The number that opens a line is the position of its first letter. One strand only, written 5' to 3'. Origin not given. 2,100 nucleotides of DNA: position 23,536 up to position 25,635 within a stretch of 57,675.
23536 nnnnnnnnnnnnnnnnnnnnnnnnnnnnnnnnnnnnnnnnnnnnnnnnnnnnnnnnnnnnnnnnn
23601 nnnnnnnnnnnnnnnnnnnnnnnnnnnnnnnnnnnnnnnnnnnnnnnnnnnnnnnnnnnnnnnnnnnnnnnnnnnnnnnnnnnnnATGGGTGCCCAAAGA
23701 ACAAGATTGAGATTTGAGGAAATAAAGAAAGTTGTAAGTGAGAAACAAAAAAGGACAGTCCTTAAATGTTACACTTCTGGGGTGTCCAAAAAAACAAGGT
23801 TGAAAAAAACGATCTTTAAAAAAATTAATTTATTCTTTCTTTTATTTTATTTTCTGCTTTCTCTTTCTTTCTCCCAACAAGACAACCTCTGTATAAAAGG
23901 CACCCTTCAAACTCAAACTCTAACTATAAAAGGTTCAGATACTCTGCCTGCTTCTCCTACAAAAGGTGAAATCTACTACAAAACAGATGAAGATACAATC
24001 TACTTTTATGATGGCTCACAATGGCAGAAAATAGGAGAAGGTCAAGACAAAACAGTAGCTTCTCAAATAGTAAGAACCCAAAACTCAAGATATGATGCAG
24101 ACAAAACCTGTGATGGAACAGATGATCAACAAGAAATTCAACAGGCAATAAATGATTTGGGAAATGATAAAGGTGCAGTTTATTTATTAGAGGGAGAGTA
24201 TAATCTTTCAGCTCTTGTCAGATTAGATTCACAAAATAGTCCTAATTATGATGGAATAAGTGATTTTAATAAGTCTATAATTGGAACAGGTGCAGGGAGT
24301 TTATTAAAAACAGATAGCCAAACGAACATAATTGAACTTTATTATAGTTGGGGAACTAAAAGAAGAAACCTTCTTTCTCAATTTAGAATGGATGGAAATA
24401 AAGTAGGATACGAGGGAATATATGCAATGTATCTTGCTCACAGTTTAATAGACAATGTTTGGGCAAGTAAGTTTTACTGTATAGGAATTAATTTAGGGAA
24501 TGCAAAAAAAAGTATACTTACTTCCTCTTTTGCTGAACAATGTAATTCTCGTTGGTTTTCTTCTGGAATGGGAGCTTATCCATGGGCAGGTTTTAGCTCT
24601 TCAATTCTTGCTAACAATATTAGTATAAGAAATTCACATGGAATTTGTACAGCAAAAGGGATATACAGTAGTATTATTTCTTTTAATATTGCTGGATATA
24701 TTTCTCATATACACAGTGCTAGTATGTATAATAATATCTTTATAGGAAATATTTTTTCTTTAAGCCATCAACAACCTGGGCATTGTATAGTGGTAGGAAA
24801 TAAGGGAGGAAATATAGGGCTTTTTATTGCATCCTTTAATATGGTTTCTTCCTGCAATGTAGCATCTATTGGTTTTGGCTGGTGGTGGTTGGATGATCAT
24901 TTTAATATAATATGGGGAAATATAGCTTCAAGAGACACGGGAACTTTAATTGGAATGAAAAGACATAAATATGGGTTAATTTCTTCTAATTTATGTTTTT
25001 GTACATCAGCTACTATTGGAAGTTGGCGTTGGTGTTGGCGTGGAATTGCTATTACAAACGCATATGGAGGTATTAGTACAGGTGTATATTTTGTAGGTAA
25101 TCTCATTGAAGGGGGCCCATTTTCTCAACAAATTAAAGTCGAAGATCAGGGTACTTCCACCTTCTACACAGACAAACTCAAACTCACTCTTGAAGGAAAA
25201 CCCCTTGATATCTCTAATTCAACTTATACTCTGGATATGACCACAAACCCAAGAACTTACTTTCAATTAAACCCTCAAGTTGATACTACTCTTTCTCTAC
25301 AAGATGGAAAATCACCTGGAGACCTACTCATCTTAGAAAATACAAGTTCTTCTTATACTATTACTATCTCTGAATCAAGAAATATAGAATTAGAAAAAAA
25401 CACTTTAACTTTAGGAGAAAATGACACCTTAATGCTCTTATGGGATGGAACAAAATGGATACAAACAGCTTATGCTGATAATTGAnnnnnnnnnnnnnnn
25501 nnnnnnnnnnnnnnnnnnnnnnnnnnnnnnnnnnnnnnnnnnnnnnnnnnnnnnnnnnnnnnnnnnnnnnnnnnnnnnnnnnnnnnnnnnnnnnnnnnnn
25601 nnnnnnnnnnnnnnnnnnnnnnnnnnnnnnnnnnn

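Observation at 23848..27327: Paralogs 3 and 4 are mosaics: near-identical 354-bp 5' and 339-bp 3' blocks flank ~1-kb cores that are only distantly related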

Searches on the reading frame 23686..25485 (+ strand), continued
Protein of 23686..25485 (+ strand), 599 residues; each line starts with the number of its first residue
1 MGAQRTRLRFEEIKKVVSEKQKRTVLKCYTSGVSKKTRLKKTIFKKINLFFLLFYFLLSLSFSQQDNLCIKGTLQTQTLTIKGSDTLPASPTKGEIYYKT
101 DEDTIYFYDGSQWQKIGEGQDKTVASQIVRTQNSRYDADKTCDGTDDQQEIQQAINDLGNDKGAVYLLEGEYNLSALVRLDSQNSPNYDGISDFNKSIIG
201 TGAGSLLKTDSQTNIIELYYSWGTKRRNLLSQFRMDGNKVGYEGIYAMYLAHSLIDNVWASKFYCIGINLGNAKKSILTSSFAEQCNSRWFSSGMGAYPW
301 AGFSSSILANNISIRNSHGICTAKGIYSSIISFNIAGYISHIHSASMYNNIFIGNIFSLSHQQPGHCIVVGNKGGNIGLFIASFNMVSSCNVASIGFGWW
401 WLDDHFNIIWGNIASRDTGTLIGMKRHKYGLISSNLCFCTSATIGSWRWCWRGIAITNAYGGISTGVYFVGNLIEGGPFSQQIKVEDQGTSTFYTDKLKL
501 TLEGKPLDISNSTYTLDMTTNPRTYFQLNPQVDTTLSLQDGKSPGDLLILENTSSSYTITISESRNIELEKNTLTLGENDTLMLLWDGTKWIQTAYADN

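Call 56: find_related_loci(query=A2, collection=viral_contigs, flank=6000)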
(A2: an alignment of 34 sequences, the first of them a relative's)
Query A2 (579 aa) in viral_contigs; peptide patterns used: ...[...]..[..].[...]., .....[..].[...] (x = any residue, [..] = any of these).
310 stretches matched a pattern; 111 encode a relative of the query (tblastn E <= 1e-3); the best 80 are kept; 79 distinct loci.
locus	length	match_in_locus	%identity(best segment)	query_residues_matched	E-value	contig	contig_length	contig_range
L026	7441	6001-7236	26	55-549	3e-18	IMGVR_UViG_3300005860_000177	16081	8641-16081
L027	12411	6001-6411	30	73-213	1e-12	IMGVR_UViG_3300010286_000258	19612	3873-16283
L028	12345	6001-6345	32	108-240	9e-12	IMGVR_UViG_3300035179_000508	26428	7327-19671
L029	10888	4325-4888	30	32-214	1e-10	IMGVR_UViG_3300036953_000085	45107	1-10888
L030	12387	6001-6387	36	88-219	4e-10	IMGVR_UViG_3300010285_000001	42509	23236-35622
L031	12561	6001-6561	27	8-213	5e-10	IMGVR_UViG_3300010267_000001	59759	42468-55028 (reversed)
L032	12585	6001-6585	29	88-297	1e-9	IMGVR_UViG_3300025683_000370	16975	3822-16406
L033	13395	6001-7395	35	41-221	1e-9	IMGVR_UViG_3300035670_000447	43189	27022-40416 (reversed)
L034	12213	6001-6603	30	41-251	8e-9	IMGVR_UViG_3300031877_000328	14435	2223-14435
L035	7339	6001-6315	36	103-219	1e-8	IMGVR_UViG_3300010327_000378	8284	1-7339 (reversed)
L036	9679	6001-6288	33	104-213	2e-8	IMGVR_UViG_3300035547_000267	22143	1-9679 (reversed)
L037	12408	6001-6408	33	104-244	2e-8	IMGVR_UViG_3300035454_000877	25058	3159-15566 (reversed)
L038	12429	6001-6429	31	64-212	2e-8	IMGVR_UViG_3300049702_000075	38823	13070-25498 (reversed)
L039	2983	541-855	38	103-219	2e-8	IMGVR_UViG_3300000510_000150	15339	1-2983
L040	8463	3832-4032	40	101-181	3e-8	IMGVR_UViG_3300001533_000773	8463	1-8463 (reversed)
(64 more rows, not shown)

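Call 61: predict_structure(alignment_id=A3)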
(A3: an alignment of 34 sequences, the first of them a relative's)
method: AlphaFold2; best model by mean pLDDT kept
length: 599 residues; sequences in the alignment: 34
mean_pLDDT: 76.8   pTM: 0.62
mean pLDDT of the five models: 76.8, 75.5, 75.1, 73.8, 73.1
residues with pLDDT >= 90: 174; 70-90: 248; 50-70: 104; < 50: 73
segments of 3 or more residues with pLDDT < 50: 1-4, 23-40, 59-80, 118-124, 289-300, 498-500
pLDDT, mean of each block of 10 residues (from residue 1): 53 68 42 42 66 62 35 39 75 76 80 67 68 88 94 92 92 95 86 92 92 90 79 95 89 93 88 88 73 33 82 79 75 75 67 76 67 66 80 60 79 70 79 85 54 77 83 76 79 64 83 90 90 94 89 96 86 93 94 89
secondary structure, 60 per line:
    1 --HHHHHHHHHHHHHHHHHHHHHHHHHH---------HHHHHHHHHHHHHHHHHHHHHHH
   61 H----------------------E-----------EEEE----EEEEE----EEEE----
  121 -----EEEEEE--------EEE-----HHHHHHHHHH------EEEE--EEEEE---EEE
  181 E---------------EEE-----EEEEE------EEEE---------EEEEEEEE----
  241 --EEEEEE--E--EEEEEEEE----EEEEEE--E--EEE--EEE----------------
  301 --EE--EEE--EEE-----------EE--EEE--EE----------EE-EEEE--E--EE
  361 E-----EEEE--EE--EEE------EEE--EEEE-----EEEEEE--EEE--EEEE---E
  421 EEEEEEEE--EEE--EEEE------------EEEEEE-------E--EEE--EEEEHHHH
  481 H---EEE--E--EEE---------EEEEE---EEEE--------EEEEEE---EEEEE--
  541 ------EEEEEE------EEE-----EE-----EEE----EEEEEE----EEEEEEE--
elements in order: H3-28 H38-61 E96-99 E104-108 E113-116 E126-131 E140-142 H148-157 E164-167 E170-174 E178-181 E197-199 E205-209 E216-219 E229-236 E243-248 E254-261 E266-271 E277-279 E282-284 E307-309 E312-314 E330-332 E350-353 E359-361 E367-370 E377-379 E386-388 E391-394 E400-405 E408-410 E413-416 E420-428 E431-433 E436-439 E452-457 E468-470 E473-476 H477-481 E485-487 E493-495 E505-509 E513-516 E525-530 E534-538 E547-552 E559-561 E574-576 E581-586 E591-597

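Call 63: search_protein_families(library=phrogs, proteins=[window:23686-25485:+], max_evalue=0.001)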
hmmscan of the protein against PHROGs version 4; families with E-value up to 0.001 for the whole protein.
window:23686-25485:+ (599 aa): 2 families
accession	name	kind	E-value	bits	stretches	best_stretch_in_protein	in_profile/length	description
phrog_8309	-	unknown function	3.8e-05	24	1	86-134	24-72/312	-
phrog_17342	-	unknown function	0.00061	20.2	1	82-127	167-212/326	-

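Call 79: search_protein_families(library=ncbifam, proteins=[window:23686-25485:+], max_evalue=0.001)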
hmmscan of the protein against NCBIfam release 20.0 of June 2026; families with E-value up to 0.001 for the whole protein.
window:23686-25485:+ (599 aa): 0 families

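Call 84: fold_search(model_id=the predicted structure, library=pdb)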
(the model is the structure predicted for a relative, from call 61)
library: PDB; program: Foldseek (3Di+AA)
matches with E <= 10: 441; with E <= 0.001: 86
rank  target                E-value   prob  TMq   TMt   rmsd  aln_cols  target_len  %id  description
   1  2pyg_B                1.3e-07  1.00  0.37  0.55   7.3       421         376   15  Azotobacter vinelandii Mannuronan C-5 epimerase AlgE4 A-module (released 2008-05-27)
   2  9ozl_C                1.7e-07  1.00  0.33  0.51   9.1       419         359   14  Crystal structure of the polysaccharide lyase RbmB from Vibrio cholerae (released 2026-03-11)
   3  5lw3                  1.9e-07  1.00  0.35  0.52   7.9       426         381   14  Azotobacter vinelandii Mannuronan C-5 epimerase AlgE6 A-module (released 2017-10-25)
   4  7chu_A                3.4e-07  1.00  0.23  0.26  17.4       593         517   12  Geobacillus virus E2 - ORF18 (released 2021-04-14)
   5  2pyg_A                7.8e-07  1.00  0.36  0.55   7.4       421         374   14  Azotobacter vinelandii Mannuronan C-5 epimerase AlgE4 A-module (released 2008-05-27)
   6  8jaz_A                1.9e-06  1.00  0.31  0.38  14.9       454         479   14  Structure of the alginate epimerase/lyase complexed with di-mannuronic acid (released 2024-05-08)
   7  5zru_A                3.1e-06  1.00  0.35  0.36   7.9       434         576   14  Crystal structure of Agl-KA catalytic domain (released 2019-10-23)
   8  2pyh_B                3.6e-06  1.00  0.33  0.48   7.6       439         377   12  Azotobacter vinelandii Mannuronan C-5 epimerase AlgE4 A-module complexed with mannuronan trisaccharide (released 2008-05-27)
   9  5w6f_A                8.1e-06  1.00  0.40  0.39  16.1       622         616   11  Crystal structure of Bacteriophage CBA120 tailspike protein 3 (TSP3, orf212) (released 2018-10-24)
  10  9ozl_D                1.3e-05  1.00  0.27  0.39  10.6       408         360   15  Crystal structure of the polysaccharide lyase RbmB from Vibrio cholerae (released 2026-03-11)
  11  9ozd_A                1.3e-05  1.00  0.32  0.49   9.4       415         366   15  Crystal structure of the polysaccharide lyase RbmB from Vibrio cholerae bound to Vibrio Polysaccharide (released 2026-03-11)
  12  8ja4                  1.6e-05  1.00  0.27  0.32  17.1       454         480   13  Structure of the alginate epimerase/lyase (released 2024-05-08)
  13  7c7d_A                1.7e-05  1.00  0.27  0.30  11.3       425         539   11  Crystal structure of the catalytic unit of thermostable GH87 alpha-1,3-glucanase from Streptomyces thermodiastaticus s (released 2020-11-11)
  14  9ozl_B                2.0e-05  1.00  0.30  0.48   9.8       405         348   13  Crystal structure of the polysaccharide lyase RbmB from Vibrio cholerae (released 2026-03-11)
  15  9ozl_A                2.5e-05  1.00  0.30  0.44   9.5       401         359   15  Crystal structure of the polysaccharide lyase RbmB from Vibrio cholerae (released 2026-03-11)
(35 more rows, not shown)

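Call 85: search_solved_structures(query=A2, max_evalue=1e-15, show_alignments=2)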
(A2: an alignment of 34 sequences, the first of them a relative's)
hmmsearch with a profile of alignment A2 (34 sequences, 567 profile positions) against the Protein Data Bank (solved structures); distinct sequences matched with E-value up to 1e-15: 4.
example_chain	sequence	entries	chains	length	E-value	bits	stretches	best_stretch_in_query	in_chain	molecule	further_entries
5lw3_A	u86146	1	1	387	1.9e-20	76.3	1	111-445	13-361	Poly(beta-D-mannuronate) C5 epimerase 6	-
2pyg_A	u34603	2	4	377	2.6e-20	75.8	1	111-451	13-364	Poly(beta-D-mannuronate) C5 epimerase 4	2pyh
8xfq_A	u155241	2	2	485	2e-16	63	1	111-390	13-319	mannuronan 5-epimerase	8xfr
8ja4_A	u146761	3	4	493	2.1e-16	62.9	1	111-390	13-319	mannuronan 5-epimerase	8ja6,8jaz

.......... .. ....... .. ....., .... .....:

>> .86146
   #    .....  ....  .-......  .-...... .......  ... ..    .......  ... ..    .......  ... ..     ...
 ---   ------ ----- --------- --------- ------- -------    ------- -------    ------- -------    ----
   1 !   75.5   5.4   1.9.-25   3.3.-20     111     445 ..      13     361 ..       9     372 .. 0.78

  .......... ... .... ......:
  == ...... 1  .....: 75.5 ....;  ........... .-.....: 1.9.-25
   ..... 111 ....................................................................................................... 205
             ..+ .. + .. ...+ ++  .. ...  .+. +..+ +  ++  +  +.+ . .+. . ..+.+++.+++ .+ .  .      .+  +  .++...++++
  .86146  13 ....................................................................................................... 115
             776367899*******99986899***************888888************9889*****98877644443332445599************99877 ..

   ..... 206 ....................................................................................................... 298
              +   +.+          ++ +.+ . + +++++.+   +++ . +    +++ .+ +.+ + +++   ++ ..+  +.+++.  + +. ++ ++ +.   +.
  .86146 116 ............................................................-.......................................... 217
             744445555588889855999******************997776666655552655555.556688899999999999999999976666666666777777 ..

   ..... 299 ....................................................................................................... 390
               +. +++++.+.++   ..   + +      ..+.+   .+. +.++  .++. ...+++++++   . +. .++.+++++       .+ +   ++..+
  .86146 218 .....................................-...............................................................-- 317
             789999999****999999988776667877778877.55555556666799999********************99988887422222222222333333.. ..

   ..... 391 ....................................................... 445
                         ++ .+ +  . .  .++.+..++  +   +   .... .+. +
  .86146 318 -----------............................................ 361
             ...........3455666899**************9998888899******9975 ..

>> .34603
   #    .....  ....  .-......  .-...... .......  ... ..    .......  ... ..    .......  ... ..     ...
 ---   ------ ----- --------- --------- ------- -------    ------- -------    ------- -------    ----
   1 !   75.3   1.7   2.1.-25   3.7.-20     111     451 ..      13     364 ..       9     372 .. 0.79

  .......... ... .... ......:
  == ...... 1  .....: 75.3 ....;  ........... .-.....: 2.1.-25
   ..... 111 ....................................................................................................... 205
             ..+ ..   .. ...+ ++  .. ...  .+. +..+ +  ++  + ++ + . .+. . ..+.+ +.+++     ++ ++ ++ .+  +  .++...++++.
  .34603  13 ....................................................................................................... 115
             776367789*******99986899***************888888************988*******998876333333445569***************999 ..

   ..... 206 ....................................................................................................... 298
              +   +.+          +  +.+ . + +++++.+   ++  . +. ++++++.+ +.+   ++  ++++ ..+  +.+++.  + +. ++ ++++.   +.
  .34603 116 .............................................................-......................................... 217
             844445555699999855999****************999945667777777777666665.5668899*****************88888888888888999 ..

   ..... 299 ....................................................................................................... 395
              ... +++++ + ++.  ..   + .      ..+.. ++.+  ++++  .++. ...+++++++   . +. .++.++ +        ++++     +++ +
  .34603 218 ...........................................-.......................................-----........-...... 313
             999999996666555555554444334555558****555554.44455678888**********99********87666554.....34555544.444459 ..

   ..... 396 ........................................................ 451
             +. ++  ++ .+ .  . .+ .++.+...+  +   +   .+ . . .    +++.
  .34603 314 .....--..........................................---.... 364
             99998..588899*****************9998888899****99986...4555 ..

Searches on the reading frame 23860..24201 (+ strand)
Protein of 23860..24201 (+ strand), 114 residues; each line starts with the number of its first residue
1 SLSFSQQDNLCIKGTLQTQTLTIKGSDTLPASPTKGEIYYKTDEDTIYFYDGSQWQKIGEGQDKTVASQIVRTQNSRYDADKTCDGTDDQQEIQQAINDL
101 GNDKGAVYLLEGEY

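Call 62: search_protein_families(library=pfam, proteins=[window:23860-24201:+], max_evalue=1)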
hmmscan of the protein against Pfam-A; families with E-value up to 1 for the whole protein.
seq(114 aa): 3 families
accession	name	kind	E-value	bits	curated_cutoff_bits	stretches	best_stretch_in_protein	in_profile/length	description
PF25156.2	PNGase_A_C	-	0.054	14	27.9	1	1-41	30-69/76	PNGase_A C-terminal domain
PF12768.13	Rax2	-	0.068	13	28.8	1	42-73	146-180/254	Rax2 C-terminal beta propeller domain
PF16739.11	CARD_2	-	0.21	12.1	28.2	1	87-111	35-59/93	Caspase recruitment domain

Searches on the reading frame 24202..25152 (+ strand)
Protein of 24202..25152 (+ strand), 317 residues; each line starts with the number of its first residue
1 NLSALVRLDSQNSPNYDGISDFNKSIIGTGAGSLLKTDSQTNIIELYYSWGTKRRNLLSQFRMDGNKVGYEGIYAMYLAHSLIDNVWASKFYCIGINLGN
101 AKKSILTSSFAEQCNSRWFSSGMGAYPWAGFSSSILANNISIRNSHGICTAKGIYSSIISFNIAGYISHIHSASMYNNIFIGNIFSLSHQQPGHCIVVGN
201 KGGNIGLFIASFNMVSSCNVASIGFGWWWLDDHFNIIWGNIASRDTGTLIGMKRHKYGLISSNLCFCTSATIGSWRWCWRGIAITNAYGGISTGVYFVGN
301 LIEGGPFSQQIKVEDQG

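Call 77: search_protein_representatives(protein=window:24202-25152:+)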
Query: 317 residues. Proteins with E-value up to 0.001 (for the whole library): 0; up to 1e-10: 0; up to 1e-30: 0. The best 0 are listed.

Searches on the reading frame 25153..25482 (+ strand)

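Call 62: search_protein_families(library=pfam, proteins=[window:25153-25482:+], max_evalue=1)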
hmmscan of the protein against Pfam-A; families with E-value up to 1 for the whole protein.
seq(110 aa): 2 families
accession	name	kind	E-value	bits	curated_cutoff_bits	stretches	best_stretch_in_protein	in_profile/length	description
PF25692.1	Phage_depo_C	-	4.5e-11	43.5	25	1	28-102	11-89/90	Phage depolymerase C-terminal beta sandwich domain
PF13860.13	FlgD_ig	-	0.17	12.3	27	1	46-101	3-58/79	FlgD Ig-like domain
